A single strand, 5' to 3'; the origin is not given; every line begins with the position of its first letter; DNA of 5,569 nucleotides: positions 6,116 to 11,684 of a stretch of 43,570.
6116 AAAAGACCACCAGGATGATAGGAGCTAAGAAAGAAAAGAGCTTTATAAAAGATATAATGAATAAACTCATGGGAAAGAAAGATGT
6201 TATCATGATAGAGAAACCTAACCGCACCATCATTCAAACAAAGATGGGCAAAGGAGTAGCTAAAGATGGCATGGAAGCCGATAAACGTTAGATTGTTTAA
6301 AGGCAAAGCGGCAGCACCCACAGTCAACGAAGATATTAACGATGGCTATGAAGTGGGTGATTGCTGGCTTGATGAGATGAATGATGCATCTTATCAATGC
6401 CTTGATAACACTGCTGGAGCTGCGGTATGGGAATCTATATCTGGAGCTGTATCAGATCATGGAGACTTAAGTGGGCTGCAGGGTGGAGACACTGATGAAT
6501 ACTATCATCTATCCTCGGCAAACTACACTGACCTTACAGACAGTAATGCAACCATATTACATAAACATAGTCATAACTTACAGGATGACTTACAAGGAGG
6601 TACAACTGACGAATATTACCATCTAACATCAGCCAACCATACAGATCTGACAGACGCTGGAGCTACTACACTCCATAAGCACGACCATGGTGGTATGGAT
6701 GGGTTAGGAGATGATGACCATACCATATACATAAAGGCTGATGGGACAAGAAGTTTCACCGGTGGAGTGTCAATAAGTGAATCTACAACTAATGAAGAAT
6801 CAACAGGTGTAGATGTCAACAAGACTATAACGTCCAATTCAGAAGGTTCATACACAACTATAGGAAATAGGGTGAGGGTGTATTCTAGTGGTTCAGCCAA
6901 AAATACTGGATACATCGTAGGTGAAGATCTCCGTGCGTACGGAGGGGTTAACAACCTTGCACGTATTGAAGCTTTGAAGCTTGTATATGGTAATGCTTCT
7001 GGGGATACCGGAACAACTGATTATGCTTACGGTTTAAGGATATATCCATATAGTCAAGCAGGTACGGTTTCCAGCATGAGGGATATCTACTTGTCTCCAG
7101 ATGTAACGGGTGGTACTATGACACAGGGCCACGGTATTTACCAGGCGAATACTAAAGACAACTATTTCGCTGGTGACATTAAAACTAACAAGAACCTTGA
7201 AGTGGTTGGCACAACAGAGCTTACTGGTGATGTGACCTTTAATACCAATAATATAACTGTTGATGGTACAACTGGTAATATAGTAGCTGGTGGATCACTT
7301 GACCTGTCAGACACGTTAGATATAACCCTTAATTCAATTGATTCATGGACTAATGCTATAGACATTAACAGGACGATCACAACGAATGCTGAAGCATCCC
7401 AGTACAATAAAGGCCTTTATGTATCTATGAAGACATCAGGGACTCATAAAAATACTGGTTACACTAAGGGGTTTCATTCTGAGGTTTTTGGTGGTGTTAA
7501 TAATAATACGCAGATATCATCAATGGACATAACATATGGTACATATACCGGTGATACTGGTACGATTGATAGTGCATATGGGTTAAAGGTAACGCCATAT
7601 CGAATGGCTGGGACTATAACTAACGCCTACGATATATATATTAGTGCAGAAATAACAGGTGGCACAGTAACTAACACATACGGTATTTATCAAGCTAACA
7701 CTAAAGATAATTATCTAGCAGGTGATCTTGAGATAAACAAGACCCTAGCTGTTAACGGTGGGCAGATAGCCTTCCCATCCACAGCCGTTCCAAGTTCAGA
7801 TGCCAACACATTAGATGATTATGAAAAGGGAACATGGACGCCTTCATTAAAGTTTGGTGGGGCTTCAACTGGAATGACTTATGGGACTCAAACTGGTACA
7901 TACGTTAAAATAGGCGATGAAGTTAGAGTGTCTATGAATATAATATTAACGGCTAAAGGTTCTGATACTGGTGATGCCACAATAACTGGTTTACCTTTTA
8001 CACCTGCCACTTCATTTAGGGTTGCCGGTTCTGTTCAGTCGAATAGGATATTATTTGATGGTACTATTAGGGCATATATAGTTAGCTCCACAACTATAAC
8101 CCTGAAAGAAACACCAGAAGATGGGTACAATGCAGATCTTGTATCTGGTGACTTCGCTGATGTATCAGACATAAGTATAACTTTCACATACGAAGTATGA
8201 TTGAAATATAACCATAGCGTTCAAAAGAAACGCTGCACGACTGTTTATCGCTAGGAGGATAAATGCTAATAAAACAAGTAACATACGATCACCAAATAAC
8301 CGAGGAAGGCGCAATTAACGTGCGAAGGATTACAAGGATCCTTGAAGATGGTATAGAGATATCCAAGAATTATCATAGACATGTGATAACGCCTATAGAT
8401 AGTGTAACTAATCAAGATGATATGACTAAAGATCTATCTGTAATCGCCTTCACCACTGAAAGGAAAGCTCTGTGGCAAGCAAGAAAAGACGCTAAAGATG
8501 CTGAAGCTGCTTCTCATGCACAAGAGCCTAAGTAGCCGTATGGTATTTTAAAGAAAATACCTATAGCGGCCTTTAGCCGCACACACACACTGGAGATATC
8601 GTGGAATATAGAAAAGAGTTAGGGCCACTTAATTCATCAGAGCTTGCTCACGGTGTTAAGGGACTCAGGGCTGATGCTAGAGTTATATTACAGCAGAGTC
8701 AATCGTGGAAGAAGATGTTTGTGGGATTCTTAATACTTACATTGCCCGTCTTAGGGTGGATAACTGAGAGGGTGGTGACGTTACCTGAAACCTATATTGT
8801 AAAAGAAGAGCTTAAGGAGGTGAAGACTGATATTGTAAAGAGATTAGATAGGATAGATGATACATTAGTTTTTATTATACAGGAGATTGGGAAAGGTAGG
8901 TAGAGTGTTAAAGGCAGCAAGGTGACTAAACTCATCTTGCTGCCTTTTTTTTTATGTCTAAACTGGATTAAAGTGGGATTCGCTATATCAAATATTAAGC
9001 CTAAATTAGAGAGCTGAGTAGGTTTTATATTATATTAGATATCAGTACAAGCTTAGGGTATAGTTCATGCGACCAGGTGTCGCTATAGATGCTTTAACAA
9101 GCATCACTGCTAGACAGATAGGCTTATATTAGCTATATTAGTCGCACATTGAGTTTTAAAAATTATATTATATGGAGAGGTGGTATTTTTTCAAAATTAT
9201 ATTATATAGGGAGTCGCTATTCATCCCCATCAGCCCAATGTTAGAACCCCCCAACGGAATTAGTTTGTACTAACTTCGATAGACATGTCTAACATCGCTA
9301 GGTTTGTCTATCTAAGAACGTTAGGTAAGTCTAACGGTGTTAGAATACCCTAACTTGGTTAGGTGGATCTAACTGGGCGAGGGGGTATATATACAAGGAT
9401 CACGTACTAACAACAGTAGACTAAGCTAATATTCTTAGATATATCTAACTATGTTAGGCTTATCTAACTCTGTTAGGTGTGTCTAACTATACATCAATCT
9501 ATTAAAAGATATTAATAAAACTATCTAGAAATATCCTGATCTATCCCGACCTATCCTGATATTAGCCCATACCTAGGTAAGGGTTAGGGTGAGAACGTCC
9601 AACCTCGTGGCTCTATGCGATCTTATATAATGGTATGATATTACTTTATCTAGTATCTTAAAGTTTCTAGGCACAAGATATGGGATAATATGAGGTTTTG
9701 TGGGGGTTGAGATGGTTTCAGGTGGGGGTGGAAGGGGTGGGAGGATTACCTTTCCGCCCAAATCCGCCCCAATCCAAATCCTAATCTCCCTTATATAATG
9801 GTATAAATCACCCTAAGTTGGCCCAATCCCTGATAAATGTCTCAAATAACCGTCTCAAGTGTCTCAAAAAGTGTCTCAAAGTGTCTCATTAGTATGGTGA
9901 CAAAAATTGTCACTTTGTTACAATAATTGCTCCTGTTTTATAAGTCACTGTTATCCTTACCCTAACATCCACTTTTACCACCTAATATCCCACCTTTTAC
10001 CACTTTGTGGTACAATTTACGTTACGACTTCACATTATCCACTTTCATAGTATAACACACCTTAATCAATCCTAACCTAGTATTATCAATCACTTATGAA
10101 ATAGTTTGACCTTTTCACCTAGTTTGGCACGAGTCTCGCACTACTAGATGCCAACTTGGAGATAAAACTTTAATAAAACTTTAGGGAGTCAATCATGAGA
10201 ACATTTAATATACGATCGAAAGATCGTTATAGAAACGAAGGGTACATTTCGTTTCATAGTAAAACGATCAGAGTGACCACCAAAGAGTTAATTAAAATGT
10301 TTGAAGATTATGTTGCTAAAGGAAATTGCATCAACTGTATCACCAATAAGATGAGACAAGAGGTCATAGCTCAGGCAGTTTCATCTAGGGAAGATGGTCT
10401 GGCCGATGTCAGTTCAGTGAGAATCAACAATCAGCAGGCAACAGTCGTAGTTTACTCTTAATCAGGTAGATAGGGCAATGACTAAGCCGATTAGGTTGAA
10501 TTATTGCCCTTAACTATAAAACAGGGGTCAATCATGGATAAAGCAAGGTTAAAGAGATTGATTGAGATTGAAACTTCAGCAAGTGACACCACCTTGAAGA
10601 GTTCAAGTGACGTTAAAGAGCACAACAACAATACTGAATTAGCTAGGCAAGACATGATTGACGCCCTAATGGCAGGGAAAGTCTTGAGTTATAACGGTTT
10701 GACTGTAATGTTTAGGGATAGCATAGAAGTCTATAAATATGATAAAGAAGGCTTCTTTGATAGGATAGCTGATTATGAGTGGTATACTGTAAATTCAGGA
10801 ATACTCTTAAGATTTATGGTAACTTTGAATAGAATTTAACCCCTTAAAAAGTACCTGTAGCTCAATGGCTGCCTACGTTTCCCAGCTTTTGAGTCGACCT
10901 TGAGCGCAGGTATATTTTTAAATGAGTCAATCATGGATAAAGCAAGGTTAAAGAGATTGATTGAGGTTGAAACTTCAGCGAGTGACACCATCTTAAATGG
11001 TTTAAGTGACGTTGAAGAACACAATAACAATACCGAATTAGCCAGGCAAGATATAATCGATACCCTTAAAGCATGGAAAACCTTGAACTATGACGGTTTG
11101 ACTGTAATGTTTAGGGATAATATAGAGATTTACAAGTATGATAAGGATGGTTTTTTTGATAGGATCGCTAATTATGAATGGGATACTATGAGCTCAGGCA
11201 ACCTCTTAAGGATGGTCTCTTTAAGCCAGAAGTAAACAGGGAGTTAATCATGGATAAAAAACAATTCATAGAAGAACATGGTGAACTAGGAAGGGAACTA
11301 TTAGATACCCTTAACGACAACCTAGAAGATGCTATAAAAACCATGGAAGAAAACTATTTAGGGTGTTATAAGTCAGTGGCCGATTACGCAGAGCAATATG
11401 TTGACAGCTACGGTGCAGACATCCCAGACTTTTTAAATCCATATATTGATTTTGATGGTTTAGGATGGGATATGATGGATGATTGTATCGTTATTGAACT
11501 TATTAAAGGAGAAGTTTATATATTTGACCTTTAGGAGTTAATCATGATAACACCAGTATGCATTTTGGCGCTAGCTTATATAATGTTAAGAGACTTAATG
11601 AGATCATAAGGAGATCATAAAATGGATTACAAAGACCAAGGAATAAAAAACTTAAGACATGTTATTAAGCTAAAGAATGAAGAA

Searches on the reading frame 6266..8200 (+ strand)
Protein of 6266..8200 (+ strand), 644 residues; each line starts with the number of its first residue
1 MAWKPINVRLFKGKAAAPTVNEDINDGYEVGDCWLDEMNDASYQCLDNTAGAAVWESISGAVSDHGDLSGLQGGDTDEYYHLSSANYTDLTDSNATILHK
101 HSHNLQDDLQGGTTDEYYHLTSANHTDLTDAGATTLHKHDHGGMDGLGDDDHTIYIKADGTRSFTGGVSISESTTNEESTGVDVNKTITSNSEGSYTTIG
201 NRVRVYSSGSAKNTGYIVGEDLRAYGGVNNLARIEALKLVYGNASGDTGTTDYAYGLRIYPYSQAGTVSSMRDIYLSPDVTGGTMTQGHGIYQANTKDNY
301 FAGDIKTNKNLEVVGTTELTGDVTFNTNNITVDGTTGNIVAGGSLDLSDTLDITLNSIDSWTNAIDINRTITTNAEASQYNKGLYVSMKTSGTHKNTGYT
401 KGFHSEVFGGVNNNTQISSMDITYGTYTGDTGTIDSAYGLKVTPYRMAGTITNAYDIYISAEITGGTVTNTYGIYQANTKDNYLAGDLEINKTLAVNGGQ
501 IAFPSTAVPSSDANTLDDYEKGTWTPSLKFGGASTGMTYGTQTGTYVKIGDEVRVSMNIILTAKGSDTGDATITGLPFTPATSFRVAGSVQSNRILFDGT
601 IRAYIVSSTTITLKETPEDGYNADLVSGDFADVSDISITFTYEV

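Call 59: find_related_loci(query=window:6266-8200:+, collection=viral_contigs, flank=10000)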
Query window:6266-8200:+ (644 aa) in viral_contigs; peptide patterns used: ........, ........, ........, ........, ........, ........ (x = any residue, [..] = any of these).
33 stretches matched a pattern; 28 encode a relative of the query (tblastn E <= 1e-3); 28 distinct loci.
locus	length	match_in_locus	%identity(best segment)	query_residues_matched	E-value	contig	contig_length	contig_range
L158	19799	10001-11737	72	1-644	0e+0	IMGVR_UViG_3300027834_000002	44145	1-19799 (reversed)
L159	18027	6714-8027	40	59-627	2e-19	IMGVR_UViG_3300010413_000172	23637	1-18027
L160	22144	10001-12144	57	510-636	2e-17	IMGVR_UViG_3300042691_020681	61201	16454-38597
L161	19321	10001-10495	39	23-165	3e-17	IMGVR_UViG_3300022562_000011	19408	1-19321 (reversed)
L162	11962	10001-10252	54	231-494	4e-17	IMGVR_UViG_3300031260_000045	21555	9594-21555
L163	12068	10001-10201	60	104-166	5e-16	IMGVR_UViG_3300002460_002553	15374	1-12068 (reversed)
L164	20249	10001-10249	52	497-578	5e-15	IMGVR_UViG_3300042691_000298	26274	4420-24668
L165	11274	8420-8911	66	117-168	2e-14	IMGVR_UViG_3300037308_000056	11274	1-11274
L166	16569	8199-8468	47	496-582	2e-14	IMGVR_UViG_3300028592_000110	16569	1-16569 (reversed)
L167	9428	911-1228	42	90-202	4e-14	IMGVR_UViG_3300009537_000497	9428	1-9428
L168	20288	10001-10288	45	494-586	6e-14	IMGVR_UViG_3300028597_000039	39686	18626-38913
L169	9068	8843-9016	57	494-550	4e-13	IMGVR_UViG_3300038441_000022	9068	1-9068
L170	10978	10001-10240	46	127-205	7e-13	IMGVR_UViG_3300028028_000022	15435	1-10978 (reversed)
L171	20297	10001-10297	45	494-590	1e-12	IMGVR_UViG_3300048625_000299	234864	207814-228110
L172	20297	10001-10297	45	494-590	1e-12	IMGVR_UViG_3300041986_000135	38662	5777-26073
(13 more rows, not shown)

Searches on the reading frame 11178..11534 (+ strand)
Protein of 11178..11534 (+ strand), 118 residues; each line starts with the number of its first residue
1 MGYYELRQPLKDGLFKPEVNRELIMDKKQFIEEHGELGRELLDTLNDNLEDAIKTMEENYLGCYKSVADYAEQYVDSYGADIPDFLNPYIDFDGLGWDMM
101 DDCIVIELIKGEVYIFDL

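Call 55: search_protein_families(library=pfam, max_evalue=0.01, proteins=[window:11178-11534:+])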
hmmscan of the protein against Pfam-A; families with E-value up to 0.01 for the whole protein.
window:11178-11534:+ (118 aa): 1 family
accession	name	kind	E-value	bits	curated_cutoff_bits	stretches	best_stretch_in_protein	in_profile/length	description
PF07275.16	ArdA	-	1.1e-12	49.3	27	1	24-100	71-141/155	Antirestriction protein (ArdA)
